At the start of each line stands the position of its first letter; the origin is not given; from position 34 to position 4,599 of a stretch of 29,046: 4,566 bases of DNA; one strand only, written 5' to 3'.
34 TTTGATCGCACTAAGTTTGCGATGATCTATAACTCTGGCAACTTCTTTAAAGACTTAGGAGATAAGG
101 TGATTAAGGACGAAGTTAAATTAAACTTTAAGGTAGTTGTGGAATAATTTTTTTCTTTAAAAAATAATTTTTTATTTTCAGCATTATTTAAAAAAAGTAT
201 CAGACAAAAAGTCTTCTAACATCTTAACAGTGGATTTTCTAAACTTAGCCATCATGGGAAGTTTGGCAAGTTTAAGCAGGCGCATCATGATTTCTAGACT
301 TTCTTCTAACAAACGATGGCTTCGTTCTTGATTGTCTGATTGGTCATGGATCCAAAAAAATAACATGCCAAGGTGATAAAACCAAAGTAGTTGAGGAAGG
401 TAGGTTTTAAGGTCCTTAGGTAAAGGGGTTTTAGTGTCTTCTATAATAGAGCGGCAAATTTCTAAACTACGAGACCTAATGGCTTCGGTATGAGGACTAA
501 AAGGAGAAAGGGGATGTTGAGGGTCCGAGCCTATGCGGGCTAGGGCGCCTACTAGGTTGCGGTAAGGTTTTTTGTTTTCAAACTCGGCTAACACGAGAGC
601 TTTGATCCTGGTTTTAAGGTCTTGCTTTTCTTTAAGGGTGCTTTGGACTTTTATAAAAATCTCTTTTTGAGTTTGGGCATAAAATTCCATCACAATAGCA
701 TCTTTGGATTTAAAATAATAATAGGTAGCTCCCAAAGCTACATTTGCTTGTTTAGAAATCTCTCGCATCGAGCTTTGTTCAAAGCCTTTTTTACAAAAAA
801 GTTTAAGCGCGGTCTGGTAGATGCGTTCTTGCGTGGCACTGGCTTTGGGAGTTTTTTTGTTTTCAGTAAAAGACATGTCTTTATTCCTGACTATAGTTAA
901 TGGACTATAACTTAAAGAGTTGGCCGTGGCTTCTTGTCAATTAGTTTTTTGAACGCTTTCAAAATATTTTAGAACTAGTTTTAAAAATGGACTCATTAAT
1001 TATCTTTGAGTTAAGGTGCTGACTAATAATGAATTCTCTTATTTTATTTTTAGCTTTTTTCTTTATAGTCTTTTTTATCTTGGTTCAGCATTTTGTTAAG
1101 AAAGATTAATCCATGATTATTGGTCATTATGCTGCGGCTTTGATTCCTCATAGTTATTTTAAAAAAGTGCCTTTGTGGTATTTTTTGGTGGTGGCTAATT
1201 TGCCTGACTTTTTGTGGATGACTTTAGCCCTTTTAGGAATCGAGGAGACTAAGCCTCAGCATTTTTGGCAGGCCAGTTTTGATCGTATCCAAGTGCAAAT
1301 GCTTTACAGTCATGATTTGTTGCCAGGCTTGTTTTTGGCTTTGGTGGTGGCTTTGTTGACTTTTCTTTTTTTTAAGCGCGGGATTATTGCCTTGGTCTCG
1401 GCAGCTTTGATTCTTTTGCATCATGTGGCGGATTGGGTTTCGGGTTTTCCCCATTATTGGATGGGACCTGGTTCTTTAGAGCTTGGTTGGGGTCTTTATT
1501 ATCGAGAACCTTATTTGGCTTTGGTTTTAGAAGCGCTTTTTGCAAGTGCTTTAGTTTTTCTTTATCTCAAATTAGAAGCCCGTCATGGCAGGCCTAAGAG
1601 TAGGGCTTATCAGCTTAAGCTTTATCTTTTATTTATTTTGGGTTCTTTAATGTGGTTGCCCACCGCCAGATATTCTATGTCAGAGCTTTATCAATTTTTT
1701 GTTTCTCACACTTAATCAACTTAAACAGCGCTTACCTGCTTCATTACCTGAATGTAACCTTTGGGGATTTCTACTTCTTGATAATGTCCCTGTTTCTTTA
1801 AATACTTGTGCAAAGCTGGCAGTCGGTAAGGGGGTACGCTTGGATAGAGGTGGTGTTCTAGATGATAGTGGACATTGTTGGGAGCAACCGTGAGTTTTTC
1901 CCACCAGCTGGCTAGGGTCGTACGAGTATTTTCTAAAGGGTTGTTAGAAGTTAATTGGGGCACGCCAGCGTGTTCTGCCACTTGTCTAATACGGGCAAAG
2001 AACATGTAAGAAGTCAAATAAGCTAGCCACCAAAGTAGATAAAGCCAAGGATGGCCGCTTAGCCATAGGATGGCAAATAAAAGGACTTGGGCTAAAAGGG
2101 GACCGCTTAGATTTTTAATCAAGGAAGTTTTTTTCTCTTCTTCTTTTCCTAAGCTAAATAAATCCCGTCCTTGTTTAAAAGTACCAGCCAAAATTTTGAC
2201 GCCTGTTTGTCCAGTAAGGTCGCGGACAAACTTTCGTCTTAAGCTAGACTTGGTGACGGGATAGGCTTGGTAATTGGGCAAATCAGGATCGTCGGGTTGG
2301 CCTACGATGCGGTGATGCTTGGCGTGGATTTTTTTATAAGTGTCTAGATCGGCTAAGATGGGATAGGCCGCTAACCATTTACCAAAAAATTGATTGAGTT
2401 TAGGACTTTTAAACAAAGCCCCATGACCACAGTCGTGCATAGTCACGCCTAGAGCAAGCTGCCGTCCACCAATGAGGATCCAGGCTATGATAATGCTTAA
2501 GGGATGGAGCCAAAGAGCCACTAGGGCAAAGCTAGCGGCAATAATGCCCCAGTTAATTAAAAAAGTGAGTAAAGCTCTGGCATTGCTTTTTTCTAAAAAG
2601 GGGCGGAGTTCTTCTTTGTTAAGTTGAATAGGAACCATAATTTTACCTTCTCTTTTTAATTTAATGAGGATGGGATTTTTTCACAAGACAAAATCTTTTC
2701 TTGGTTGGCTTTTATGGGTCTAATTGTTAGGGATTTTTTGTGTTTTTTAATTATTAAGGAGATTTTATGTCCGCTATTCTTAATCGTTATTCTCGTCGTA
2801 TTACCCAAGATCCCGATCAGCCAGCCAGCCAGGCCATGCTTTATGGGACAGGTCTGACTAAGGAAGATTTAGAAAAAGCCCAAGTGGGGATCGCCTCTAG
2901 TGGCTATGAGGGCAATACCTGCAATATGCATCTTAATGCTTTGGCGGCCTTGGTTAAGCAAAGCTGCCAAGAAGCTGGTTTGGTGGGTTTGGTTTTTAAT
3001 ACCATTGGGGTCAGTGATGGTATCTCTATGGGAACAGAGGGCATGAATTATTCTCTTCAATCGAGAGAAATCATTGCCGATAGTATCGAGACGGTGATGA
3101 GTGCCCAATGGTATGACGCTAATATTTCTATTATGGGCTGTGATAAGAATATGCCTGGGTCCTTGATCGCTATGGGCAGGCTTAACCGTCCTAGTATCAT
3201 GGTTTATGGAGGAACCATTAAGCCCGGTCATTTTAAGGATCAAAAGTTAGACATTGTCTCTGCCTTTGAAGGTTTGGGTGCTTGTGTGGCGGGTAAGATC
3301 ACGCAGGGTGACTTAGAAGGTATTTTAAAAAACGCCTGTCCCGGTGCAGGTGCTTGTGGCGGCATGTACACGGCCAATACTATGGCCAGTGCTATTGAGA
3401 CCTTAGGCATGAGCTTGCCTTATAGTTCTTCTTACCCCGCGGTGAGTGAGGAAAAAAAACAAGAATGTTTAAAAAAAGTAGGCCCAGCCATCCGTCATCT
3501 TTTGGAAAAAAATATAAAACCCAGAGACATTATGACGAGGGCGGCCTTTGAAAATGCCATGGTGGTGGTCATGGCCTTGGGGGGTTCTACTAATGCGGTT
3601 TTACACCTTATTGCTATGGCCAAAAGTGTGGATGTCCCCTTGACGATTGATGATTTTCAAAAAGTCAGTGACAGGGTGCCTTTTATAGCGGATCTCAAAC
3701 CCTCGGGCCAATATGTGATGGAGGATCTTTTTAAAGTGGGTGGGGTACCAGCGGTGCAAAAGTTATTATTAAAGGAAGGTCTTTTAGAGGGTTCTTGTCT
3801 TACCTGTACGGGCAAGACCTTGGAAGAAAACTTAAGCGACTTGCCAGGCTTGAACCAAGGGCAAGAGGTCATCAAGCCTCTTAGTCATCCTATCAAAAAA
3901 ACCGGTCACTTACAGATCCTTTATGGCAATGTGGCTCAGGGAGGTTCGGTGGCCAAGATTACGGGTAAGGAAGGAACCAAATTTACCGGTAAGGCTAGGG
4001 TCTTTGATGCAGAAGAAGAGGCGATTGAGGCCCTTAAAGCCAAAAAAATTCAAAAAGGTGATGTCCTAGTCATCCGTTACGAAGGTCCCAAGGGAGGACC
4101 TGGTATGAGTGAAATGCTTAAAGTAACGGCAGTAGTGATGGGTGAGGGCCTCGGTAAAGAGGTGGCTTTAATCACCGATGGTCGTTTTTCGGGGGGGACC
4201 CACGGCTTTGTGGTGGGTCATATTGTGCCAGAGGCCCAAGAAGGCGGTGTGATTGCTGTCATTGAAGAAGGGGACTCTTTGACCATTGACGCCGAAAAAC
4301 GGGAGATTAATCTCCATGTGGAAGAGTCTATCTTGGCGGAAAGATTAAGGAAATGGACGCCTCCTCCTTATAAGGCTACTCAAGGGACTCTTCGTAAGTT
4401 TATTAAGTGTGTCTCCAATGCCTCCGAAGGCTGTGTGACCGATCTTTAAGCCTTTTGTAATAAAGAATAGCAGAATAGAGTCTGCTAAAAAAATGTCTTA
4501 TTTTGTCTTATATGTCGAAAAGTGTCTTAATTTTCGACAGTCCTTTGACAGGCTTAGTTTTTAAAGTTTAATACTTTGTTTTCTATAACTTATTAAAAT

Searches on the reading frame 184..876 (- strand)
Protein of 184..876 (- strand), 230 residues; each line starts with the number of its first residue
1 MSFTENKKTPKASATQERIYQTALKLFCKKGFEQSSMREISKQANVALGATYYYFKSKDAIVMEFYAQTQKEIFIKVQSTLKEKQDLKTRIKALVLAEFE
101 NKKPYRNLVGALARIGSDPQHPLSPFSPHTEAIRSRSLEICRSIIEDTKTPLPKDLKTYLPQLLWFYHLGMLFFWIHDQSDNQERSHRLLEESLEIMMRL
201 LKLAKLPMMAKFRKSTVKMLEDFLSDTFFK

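Call 40: search_protein_families(library=pfam, proteins=[window:184-876:-], max_evalue=0.001)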
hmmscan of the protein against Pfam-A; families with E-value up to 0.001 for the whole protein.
window:184-876:- (230 aa): 2 families
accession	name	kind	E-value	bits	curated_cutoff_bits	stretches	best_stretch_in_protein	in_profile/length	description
PF17931.6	TetR_C_23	-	2.7e-18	66.8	29.1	1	90-211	1-122/127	Tetracyclin repressor-like, C-terminal domain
PF00440.29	TetR_N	-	4.2e-12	46.1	24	1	19-62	1-44/47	Bacterial regulatory proteins, tetR family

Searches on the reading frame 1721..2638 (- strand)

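Call 40: search_protein_families(library=pfam, proteins=[window:1721-2638:-], max_evalue=0.001)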
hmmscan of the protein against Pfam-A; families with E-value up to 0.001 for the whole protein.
window:1721-2638:- (305 aa): 1 family
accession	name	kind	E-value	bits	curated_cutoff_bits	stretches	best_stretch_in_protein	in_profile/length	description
PF00487.30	FA_desaturase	-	3.2e-43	148.8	29.7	1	48-287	5-245/253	Fatty acid desaturase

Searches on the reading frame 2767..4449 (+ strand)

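Call 40: search_protein_families(library=pfam, proteins=[window:2767-4449:+], max_evalue=0.001)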
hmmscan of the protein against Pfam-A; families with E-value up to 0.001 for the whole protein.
window:2767-4449:+ (560 aa): 2 families
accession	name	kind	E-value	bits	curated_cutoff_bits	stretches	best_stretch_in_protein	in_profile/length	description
PF00920.27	ILVD_EDD_N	-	1.9e-128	428.6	27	1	37-355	1-316/316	Dihydroxy-acid/6-phosphogluconate dehydratase N-terminal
PF24877.1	ILV_EDD_C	-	2.4e-73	246.1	27.7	1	367-556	1-191/191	Dihydroxy-acid/6-phosphogluconate dehydratase C-terminal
